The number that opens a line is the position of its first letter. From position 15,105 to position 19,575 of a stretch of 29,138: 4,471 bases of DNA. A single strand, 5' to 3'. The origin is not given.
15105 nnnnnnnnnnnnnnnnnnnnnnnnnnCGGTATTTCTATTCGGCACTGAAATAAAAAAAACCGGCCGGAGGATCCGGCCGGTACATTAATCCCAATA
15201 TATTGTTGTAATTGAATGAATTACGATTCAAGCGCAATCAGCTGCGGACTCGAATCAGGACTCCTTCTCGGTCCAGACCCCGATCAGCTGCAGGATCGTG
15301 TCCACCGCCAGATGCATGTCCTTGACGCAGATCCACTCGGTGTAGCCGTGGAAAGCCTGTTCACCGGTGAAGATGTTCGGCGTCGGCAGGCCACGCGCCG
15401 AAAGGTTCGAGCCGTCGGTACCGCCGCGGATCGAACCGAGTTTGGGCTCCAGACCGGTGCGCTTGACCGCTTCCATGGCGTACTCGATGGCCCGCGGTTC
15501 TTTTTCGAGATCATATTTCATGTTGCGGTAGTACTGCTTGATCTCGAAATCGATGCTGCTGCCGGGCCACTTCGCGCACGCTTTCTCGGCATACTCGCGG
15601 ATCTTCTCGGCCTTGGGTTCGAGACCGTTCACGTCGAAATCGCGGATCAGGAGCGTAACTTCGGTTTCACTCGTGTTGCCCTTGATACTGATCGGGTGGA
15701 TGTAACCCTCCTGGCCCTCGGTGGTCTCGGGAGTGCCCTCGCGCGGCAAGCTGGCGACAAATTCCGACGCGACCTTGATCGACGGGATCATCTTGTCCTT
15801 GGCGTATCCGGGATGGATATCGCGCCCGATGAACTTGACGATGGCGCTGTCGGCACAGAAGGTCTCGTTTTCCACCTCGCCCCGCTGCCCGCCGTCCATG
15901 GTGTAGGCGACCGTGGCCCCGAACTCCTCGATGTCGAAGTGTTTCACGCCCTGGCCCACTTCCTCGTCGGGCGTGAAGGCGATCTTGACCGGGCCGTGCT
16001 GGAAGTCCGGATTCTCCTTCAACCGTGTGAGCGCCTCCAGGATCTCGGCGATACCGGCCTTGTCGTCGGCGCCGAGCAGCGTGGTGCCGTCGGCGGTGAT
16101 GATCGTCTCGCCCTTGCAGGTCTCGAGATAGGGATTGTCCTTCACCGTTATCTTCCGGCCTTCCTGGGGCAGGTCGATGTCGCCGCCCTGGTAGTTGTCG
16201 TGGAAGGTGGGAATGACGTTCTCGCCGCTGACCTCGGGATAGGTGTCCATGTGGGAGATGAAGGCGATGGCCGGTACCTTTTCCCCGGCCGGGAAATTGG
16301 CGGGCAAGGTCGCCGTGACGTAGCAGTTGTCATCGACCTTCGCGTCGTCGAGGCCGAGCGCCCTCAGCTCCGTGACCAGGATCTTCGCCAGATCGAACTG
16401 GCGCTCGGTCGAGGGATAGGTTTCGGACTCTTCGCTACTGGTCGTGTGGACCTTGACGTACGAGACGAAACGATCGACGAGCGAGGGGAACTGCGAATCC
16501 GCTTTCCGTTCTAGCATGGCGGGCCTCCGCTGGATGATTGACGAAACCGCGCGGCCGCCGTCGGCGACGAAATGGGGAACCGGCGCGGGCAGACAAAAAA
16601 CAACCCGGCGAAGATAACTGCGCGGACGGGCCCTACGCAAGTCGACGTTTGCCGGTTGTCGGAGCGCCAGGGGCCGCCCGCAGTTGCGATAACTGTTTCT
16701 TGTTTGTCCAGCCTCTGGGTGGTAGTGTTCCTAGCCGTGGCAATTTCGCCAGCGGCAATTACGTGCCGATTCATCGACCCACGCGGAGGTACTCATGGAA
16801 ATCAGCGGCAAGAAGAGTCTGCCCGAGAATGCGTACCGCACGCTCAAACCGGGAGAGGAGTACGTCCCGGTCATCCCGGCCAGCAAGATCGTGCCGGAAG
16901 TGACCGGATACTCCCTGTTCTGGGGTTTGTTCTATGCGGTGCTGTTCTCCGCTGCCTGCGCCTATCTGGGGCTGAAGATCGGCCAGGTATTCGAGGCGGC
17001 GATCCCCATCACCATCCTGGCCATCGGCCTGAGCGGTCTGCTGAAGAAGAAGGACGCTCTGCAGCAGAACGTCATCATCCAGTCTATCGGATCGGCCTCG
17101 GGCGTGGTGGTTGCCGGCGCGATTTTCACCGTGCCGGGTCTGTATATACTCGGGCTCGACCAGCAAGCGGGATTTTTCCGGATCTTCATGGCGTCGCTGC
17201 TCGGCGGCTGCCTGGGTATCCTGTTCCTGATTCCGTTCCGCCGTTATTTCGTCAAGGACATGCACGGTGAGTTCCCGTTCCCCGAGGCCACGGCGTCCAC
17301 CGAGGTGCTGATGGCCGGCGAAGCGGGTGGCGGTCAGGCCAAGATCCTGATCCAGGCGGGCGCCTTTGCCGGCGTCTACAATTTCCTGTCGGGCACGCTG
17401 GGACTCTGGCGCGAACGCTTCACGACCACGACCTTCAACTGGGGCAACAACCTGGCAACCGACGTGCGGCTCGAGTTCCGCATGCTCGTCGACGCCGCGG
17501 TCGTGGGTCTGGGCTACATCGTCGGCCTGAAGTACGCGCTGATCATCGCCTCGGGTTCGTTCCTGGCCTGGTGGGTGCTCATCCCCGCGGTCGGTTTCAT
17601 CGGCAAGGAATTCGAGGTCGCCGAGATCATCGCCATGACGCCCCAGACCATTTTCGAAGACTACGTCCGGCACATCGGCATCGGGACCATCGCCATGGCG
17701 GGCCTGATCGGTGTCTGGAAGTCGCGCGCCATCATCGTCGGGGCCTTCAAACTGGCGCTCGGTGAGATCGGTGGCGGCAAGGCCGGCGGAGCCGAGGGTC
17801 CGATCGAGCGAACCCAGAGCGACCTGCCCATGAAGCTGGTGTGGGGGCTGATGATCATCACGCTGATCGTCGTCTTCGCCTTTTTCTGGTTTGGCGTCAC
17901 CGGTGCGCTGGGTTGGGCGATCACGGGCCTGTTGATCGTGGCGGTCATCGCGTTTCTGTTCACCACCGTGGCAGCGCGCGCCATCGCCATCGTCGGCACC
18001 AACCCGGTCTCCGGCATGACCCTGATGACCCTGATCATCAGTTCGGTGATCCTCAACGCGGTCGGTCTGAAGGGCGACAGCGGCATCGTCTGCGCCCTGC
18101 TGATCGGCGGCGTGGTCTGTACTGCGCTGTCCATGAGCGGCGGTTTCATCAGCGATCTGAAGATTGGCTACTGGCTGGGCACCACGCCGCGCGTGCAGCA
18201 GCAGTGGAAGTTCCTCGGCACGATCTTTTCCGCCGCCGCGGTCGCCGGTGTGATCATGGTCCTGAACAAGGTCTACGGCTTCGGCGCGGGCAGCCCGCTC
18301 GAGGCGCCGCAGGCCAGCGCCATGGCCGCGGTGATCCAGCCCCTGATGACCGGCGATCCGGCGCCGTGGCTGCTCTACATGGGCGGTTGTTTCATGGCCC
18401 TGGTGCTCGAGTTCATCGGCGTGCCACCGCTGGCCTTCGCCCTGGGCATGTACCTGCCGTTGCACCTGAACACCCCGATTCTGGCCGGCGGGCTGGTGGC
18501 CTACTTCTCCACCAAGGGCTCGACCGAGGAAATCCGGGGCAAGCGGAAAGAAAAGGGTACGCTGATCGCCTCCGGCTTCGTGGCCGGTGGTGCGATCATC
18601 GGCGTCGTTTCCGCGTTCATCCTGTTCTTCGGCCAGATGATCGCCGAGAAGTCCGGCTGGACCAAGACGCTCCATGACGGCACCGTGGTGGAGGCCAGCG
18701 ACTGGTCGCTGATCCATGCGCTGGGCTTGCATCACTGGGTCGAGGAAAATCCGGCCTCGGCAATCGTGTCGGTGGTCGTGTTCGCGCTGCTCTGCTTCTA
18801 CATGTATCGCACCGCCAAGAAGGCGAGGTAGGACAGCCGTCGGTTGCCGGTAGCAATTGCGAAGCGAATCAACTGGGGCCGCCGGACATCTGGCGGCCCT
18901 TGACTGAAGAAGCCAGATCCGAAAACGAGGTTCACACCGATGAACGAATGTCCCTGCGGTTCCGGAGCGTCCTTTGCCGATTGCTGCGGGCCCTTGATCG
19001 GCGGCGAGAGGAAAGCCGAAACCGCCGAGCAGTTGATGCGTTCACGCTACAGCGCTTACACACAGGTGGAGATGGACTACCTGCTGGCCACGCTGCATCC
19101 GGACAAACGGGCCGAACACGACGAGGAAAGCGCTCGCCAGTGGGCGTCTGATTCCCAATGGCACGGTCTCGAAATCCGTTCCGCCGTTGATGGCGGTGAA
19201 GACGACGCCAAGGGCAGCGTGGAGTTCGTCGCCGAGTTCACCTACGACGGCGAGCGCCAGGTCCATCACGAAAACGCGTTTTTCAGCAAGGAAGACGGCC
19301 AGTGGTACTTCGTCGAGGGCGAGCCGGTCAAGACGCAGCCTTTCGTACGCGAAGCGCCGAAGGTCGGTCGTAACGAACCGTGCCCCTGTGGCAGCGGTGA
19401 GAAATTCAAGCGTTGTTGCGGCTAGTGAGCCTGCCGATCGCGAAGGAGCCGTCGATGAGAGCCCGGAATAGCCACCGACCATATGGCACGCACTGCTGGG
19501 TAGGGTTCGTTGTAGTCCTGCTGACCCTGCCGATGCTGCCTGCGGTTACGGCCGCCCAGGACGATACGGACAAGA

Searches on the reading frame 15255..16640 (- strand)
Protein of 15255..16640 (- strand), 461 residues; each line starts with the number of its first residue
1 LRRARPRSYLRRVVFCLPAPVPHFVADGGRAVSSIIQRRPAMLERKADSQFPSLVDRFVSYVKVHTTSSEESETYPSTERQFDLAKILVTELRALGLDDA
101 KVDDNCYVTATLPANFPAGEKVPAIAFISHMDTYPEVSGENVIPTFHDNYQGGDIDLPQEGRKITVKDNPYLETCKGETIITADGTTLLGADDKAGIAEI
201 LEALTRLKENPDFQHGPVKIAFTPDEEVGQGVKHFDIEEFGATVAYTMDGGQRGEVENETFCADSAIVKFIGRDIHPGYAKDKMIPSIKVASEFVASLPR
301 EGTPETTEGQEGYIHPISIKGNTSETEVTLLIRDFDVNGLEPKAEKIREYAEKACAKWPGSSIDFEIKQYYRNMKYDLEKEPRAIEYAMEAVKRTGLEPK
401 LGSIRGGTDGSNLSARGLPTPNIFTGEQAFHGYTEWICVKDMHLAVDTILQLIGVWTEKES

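Call 7: search_protein_families(library=pfam, proteins=[window:15255-16640:-])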
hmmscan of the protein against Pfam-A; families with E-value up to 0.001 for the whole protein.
window:15255-16640:- (461 aa): 3 families
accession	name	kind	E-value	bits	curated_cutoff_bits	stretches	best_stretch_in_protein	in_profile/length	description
PF01546.33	Peptidase_M20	-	2.2e-15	57.6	24.6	1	191-453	34-204/206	Peptidase family M20/M25/M40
PF07687.19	M20_dimer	-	1.6e-09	38.1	21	1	263-358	6-106/107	Peptidase dimerisation domain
PF05343.19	Peptidase_M42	-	7.8e-05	22.3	23.2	0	191-256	133-196/292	M42 glutamyl aminopeptidase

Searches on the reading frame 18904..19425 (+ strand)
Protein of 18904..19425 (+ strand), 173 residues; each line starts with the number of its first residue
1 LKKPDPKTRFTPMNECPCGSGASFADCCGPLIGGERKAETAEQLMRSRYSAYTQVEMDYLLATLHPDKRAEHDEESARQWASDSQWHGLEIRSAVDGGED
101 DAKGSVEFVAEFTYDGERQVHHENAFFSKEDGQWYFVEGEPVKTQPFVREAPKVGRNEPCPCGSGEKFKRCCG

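Call 7: search_protein_families(library=pfam, proteins=[window:18904-19425:+])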
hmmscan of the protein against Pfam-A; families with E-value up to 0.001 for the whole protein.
window:18904-19425:+ (173 aa): 2 families
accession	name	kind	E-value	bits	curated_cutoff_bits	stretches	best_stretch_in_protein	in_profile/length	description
PF17775.7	YchJ_M-like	-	7.8e-33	113.7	22.7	1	40-139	1-99/99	YchJ, middle NTF2-like domain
PF02810.21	SEC-C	-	4.1e-15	55.7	20.4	2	156-173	1-18/19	SEC-C motif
